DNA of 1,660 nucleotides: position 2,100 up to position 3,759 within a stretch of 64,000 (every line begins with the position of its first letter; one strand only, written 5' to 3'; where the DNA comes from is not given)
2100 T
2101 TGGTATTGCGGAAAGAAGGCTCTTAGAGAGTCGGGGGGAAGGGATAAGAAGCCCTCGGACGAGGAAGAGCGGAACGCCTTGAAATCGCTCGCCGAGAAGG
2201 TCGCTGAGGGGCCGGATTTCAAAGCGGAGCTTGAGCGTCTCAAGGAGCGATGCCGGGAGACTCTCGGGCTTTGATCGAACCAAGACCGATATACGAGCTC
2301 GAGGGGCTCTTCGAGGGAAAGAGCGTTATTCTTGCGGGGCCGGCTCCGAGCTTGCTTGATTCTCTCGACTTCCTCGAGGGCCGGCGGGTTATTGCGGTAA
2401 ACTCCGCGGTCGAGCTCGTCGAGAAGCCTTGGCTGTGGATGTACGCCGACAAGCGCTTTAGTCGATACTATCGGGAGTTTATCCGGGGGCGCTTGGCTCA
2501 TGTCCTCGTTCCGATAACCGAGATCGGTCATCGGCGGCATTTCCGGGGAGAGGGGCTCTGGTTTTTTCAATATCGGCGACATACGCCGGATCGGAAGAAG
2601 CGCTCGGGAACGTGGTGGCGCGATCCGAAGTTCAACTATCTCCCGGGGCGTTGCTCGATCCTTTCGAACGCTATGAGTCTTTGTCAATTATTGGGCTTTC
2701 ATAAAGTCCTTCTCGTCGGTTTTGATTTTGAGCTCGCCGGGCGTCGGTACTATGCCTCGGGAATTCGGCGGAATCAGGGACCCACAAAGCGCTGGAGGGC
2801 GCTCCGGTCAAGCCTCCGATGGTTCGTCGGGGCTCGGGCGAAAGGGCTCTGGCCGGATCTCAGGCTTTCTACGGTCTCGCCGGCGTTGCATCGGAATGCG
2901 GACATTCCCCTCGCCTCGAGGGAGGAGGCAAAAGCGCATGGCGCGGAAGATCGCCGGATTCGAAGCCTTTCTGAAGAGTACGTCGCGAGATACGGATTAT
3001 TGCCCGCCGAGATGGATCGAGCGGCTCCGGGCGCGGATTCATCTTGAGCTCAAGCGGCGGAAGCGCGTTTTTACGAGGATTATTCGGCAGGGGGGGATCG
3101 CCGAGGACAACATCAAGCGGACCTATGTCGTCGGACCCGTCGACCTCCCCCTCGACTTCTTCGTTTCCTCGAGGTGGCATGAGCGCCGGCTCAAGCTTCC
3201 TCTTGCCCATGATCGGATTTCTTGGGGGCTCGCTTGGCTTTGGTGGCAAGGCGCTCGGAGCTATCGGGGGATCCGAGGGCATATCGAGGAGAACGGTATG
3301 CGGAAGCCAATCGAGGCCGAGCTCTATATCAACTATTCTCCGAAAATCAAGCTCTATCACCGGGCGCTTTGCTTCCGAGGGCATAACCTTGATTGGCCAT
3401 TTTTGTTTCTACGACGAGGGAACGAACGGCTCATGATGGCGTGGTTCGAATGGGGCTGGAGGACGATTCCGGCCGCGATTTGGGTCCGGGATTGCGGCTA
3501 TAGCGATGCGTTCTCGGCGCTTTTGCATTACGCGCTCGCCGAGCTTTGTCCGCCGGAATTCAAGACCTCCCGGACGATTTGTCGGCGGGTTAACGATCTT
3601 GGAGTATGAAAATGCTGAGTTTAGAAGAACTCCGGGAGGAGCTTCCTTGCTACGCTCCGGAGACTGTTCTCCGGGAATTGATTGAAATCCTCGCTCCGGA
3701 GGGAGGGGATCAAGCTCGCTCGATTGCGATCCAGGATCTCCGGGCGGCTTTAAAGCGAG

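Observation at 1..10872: Glycosyltransferase island immediately upstream of a giant mucin-like protein: candidate phage-encoded O-glycosylation system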

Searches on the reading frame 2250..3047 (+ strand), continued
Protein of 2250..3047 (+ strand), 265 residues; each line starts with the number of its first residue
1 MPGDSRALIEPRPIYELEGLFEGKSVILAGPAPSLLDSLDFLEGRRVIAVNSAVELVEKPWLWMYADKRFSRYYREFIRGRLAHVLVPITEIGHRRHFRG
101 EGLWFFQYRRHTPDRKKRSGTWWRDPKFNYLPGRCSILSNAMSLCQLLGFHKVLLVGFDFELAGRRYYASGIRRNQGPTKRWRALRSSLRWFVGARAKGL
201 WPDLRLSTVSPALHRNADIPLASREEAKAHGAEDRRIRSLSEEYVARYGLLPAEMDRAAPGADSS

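Call 50: search_protein_families(library=ncbifam, proteins=[L003:1940-2809:+, L003:914-1672:+, L003:5004-5972:+, L003:6435-8243:+, window:2250-3047:+], max_evalue=0.01)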
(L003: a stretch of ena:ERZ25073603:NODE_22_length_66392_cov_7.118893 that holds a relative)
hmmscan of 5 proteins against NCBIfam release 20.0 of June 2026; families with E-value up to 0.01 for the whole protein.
L003:1940-2809:+ (289 aa): 2 families
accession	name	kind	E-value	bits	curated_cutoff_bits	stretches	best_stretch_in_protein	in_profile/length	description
TIGR03569.1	NeuB_NnaB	equivalog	8.3e-55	186.1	399.65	1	6-278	3-271/329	N-acetylneuraminate synthase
TIGR03586.1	PseI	equivalog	4.3e-37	128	340.25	1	5-282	3-274/327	pseudaminic acid synthase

L003:914-1672:+ (252 aa): 6 families
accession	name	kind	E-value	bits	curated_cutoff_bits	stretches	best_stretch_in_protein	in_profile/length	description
TIGR03584.1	PseF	equivalog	2.4e-19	69.9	205.7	1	6-216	2-216/222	pseudaminic acid cytidylyltransferase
NF003952.0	PRK05450.1-5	subfamily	5.4e-08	32.3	193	1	5-139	4-132/250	3-deoxy-manno-octulosonate cytidylyltransferase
NF003948.0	PRK05450.1-1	equivalog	1.5e-07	30.9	281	1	6-134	8-131/248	3-deoxy-manno-octulosonate cytidylyltransferase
NF009905.0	PRK13368.1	subfamily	6.3e-06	25.7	255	1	5-139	4-128/243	3-deoxy-manno-octulosonate cytidylyltransferase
NF003950.0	PRK05450.1-3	subfamily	7.9e-06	25.4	234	1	6-127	5-121/248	3-deoxy-manno-octulosonate cytidylyltransferase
TIGR00466.1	kdsB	equivalog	0.00072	19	155.2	1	7-90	6-90/241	3-deoxy-manno-octulosonate cytidylyltransferase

L003:5004-5972:+ (322 aa): 26 families (the best 25 are shown)
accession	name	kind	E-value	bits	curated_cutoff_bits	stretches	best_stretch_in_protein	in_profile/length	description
TIGR01179.1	galE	equivalog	3e-24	85.5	262.3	1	2-304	1-322/332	UDP-glucose 4-epimerase GalE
TIGR02197.1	heptose_epim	equivalog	1.6e-19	70.2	274.6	1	3-241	1-244/316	ADP-glyceromanno-heptose 6-epimerase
TIGR01181.1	dTDP_gluc_dehyt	equivalog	4e-13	49.1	365.1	1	3-299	2-303/321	dTDP-glucose 4,6-dehydratase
NF043036.1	ErythonDh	equivalog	1.7e-12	47.2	325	1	1-149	1-159/321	D-erythronate dehydrogenase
TIGR01777.1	yfcH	hypoth_equivalog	1.7e-10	41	207.35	1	3-240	1-223/292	TIGR01777 family oxidoreductase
NF011728.1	PRK15181.1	equivalog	1.7e-09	37.2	760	1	112-233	136-253/348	Vi polysaccharide biosynthesis UDP-N-acetylglucosaminuronic acid C-4 epimerase TviC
NF008360.0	PRK11150.1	equivalog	5.7e-09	35.6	452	1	112-240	111-236/310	ADP-glyceromanno-heptose 6-epimerase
NF007956.0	PRK10675.1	subfamily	1.9e-08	33.8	394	1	1-302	1-324/338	UDP-glucose 4-epimerase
NF041015.1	UDPsulfquin_syn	equivalog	1.8e-06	27.2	575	1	1-36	1-36/384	UDP-sulfoquinovose synthase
NF047922.1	GDPFucSynFcl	equivalog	4.8e-06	26.2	500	1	169-300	163-294/308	GDP-L-fucose synthase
NF058621.1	DiazavRedAvaA7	equivalog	5.7e-06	26.2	400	0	1-29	1-29/304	3-diazoavenalumate denitrifying reductase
NF042422.1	oxyalk_red_OleD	equivalog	9e-06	25.3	580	1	1-102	1-98/329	2-alkyl-3-oxoalkanoate reductase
TIGR03466.1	HpnA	hypoth_equivalog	1e-05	24.6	367.65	1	1-136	1-132/327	hopanoid-associated sugar epimerase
TIGR04180.1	EDH_00030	hypoth_equivalog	5.7e-05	22.3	475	1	3-292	1-294/297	NAD-dependent 4,6-dehydratase LegB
NF007582.0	PRK10217.1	equivalog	9.8e-05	21.6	698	0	2-101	3-112/355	dTDP-glucose 4,6-dehydratase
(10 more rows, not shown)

L003:6435-8243:+ (602 aa): 0 families

window:2250-3047:+ (265 aa): 0 families

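Call 59: predict_structure(alignment_id=A4)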
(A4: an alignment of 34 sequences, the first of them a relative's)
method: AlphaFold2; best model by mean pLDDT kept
length: 258 residues; sequences in the alignment: 34
mean_pLDDT: 78.9   pTM: 0.80
mean pLDDT of the five models: 78.9, 76.8, 73.9, 72.6, 71.8
residues with pLDDT >= 90: 96; 70-90: 88; 50-70: 54; < 50: 20
segments of 3 or more residues with pLDDT < 50: 244-255
pLDDT, mean of each block of 10 residues (from residue 1): 76 92 96 93 93 88 76 78 69 72 53 64 71 91 96 88 76 77 90 92 96 96 70 59 47 45
secondary structure, 60 per line:
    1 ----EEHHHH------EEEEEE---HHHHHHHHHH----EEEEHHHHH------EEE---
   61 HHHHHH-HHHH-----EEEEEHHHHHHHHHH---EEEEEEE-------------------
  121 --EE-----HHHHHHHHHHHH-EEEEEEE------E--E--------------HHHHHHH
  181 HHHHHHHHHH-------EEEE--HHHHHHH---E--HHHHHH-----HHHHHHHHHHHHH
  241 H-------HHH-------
elements in order: H7-10 E17-22 H26-35 E40-43 H44-48 E55-57 H61-66 H68-71 E77-81 H82-91 E95-101 H130-141 E143-149 H174-190 E198-201 H204-210 H217-222 H228-241

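Call 61: fold_search(model_id=the predicted structure, library=pdb)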
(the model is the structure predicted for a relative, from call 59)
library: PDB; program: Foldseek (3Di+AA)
matches with E <= 10: 1183; with E <= 0.001: 7
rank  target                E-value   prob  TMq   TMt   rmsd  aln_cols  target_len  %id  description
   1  2x61_B                8.3e-05  1.00  0.41  0.43   7.9       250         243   15  Crystal structure of the sialyltransferase CST-II in complex with trisaccharide acceptor and CMP (released 2011-03-02)
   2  1ro8_A                9.4e-05  1.00  0.45  0.47   7.3       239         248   17  Structural analysis of the sialyltransferase CstII from Campylobacter jejuni in complex with a substrate analogue, cyt (released 2004-02-03)
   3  5bo8_B                1.9e-04  1.00  0.39  0.37   7.0       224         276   14  Structure of human sialyltransferase ST8SiaIII (released 2015-07-15)
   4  5bo9_A                2.6e-04  1.00  0.41  0.38   6.9       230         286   14  Structure of human sialyltransferase ST8SiaIII in complex with CMP-3FNeu5Ac and Sia-6S-LacNAc (released 2015-07-15)
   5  1ro7_A                3.3e-04  1.00  0.47  0.47   6.9       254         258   15  Structural analysis of the sialyltransferase CstII from Campylobacter jejuni in complex with a substrate analogue, CMP (released 2004-02-03)
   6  5bo8_A                3.3e-04  1.00  0.40  0.38   6.7       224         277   14  Structure of human sialyltransferase ST8SiaIII (released 2015-07-15)
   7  2drj                  5.3e-04  1.00  0.46  0.50   6.4       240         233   16  Xray structure of alpha-2,3/8-sialyltransferase CstII F91Y mutant (released 2007-04-24)
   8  5bo7_B                1.6e-03  0.99  0.41  0.38   6.9       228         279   14  Structure of human sialyltransferase ST8SiaIII in complex with CTP (released 2015-07-15)
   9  2x62_A                1.8e-03  1.00  0.47  0.49   6.5       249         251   15  CRYSTAL STRUCTURE OF THE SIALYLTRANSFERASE CST-II Y81F IN COMPLEX WITH CMP (released 2011-02-23)
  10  1kvu                  2.2e-03  0.82  0.24  0.20  13.3       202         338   10  UDP-GALACTOSE 4-EPIMERASE COMPLEXED WITH UDP-PHENOL (released 1998-03-18)
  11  1ro8_B                3.2e-03  0.99  0.38  0.43   7.6       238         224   14  Structural analysis of the sialyltransferase CstII from Campylobacter jejuni in complex with a substrate analogue, cyt (released 2004-02-03)
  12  5bo7_A                3.8e-03  0.99  0.43  0.40   6.4       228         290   17  Structure of human sialyltransferase ST8SiaIII in complex with CTP (released 2015-07-15)
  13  1a9z                  4.1e-03  0.75  0.24  0.20  13.2       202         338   10  UDP-GALACTOSE 4-EPIMERASE MUTANT S124A/Y149F COMPLEXED WITH UDP-GALACTOSE (released 1998-10-21)
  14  1kvr                  4.3e-03  0.66  0.24  0.20  13.3       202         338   11  UDP-GALACTOSE 4-EPIMERASE COMPLEXED WITH UDP-PHENOL (released 1998-03-18)
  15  1nah                  4.6e-03  0.72  0.24  0.20  13.1       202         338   11  UDP-GALACTOSE 4-EPIMERASE FROM ESCHERICHIA COLI, REDUCED (released 1996-12-23)
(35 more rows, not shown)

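Call 101: search_protein_families(library=phrogs, proteins=[L011:880-1497:+, L011:1479-2264:+, L011:2296-3231:+, L011:3233-4195:+, L003:12610-12969:+], max_evalue=0.01)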
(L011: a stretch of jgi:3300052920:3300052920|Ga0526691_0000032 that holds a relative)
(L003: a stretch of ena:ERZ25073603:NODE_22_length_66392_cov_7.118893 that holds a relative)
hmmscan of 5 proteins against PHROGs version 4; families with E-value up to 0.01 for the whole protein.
L011:880-1497:+ (205 aa): 0 families

L011:1479-2264:+ (261 aa): 0 families

L011:2296-3231:+ (311 aa): 0 families

L011:3233-4195:+ (320 aa): 0 families

L003:12610-12969:+ (119 aa): 0 families

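Call 108: search_dna_similar(query=P0001, collection=phages, mode=protein, max_evalue=0.01, max_rows=20)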
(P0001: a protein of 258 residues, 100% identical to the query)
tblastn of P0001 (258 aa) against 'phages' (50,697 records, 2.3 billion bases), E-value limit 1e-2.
Records with a match: 6; places in all: 6; records where one place covers at least 80% of the query: 0.
Best place of each record, by identity: <60% 6.
By first word of the organism name: Caulobacter 6.
By host as written in the record: Caulobacter vibrioides CB15 4; Caulobacter crescentus 2.
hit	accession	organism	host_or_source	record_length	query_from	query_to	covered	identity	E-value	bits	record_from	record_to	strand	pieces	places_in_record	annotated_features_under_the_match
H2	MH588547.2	Caulobacter phage CcrSC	Caulobacter vibrioides CB15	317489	13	156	56%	30.7%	4e-3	44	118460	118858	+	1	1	hypothetical protein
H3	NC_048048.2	Caulobacter phage CcrSC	Caulobacter vibrioides CB15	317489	13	156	56%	30.7%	4e-3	44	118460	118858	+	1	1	alpha-2;3-sialyltransferase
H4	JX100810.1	Caulobacter phage CcrColossus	Caulobacter crescentus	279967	17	157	55%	31.3%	4e-3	44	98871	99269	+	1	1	putative alpha-2,3-sialyltransferase-like protein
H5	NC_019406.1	Caulobacter phage CcrColossus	Caulobacter crescentus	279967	17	157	55%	31.3%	4e-3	44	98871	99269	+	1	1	alpha-2;3-sialyltransferase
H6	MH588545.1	Caulobacter phage CcrPW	Caulobacter vibrioides CB15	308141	17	157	55%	31.3%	5e-3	44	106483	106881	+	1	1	hypothetical protein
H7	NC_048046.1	Caulobacter phage CcrPW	Caulobacter vibrioides CB15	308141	17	157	55%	31.3%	5e-3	44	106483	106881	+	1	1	alpha-2;3-sialyltransferase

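Call 109: search_dna_similar(query=L003:1940-2809:+, collection=phages, mode=protein, max_evalue=1e-10, max_rows=25)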
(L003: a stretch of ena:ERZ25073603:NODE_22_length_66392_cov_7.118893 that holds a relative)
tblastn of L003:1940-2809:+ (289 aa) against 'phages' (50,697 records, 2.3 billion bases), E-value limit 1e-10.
Records with a match: 3; places in all: 3; records where one place covers at least 80% of the query: 3.
Best place of each record, by identity: <60% 3.
By first word of the organism name: uncultured 1; Marine 1; Moritella 1.
By host as written in the record: - 2; Salmo salar 1.
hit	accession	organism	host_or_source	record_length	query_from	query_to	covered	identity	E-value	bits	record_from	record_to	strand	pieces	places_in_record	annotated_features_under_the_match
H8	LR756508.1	uncultured phage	metagenomic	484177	3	278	96%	32.0%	3e-35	140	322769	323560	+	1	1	record has no annotation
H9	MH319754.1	Marine virus AG-345-L05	single cell amplified by WGA-X; seawater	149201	6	276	94%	29.4%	6e-27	115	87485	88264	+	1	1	record has no annotation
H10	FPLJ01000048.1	Moritella viscosa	Salmo salar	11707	6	247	84%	27.7%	1e-16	86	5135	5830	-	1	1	Sialic acid synthase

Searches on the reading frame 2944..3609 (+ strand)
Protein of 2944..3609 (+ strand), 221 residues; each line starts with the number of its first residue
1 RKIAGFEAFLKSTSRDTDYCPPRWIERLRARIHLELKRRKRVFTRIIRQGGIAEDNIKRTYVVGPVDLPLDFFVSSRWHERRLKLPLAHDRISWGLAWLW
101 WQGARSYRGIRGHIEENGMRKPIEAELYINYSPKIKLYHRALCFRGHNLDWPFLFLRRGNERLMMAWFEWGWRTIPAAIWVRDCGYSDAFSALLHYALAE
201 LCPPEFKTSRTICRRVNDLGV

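Call 49: search_protein_families(library=pfam, proteins=[window:2944-3609:+], max_evalue=0.01)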
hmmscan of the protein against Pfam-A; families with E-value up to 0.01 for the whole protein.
window:2944-3609:+ (221 aa): 0 families

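Call 101: search_protein_families(library=phrogs, proteins=[window:2944-3609:+], max_evalue=0.01)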
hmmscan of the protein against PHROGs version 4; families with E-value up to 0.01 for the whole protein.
window:2944-3609:+ (221 aa): 0 families

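Call 111: search_solved_structures(query=A7, max_evalue=10)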
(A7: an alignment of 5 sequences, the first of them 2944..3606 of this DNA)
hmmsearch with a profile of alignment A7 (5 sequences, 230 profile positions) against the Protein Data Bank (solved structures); distinct sequences matched with E-value up to 10: 0.
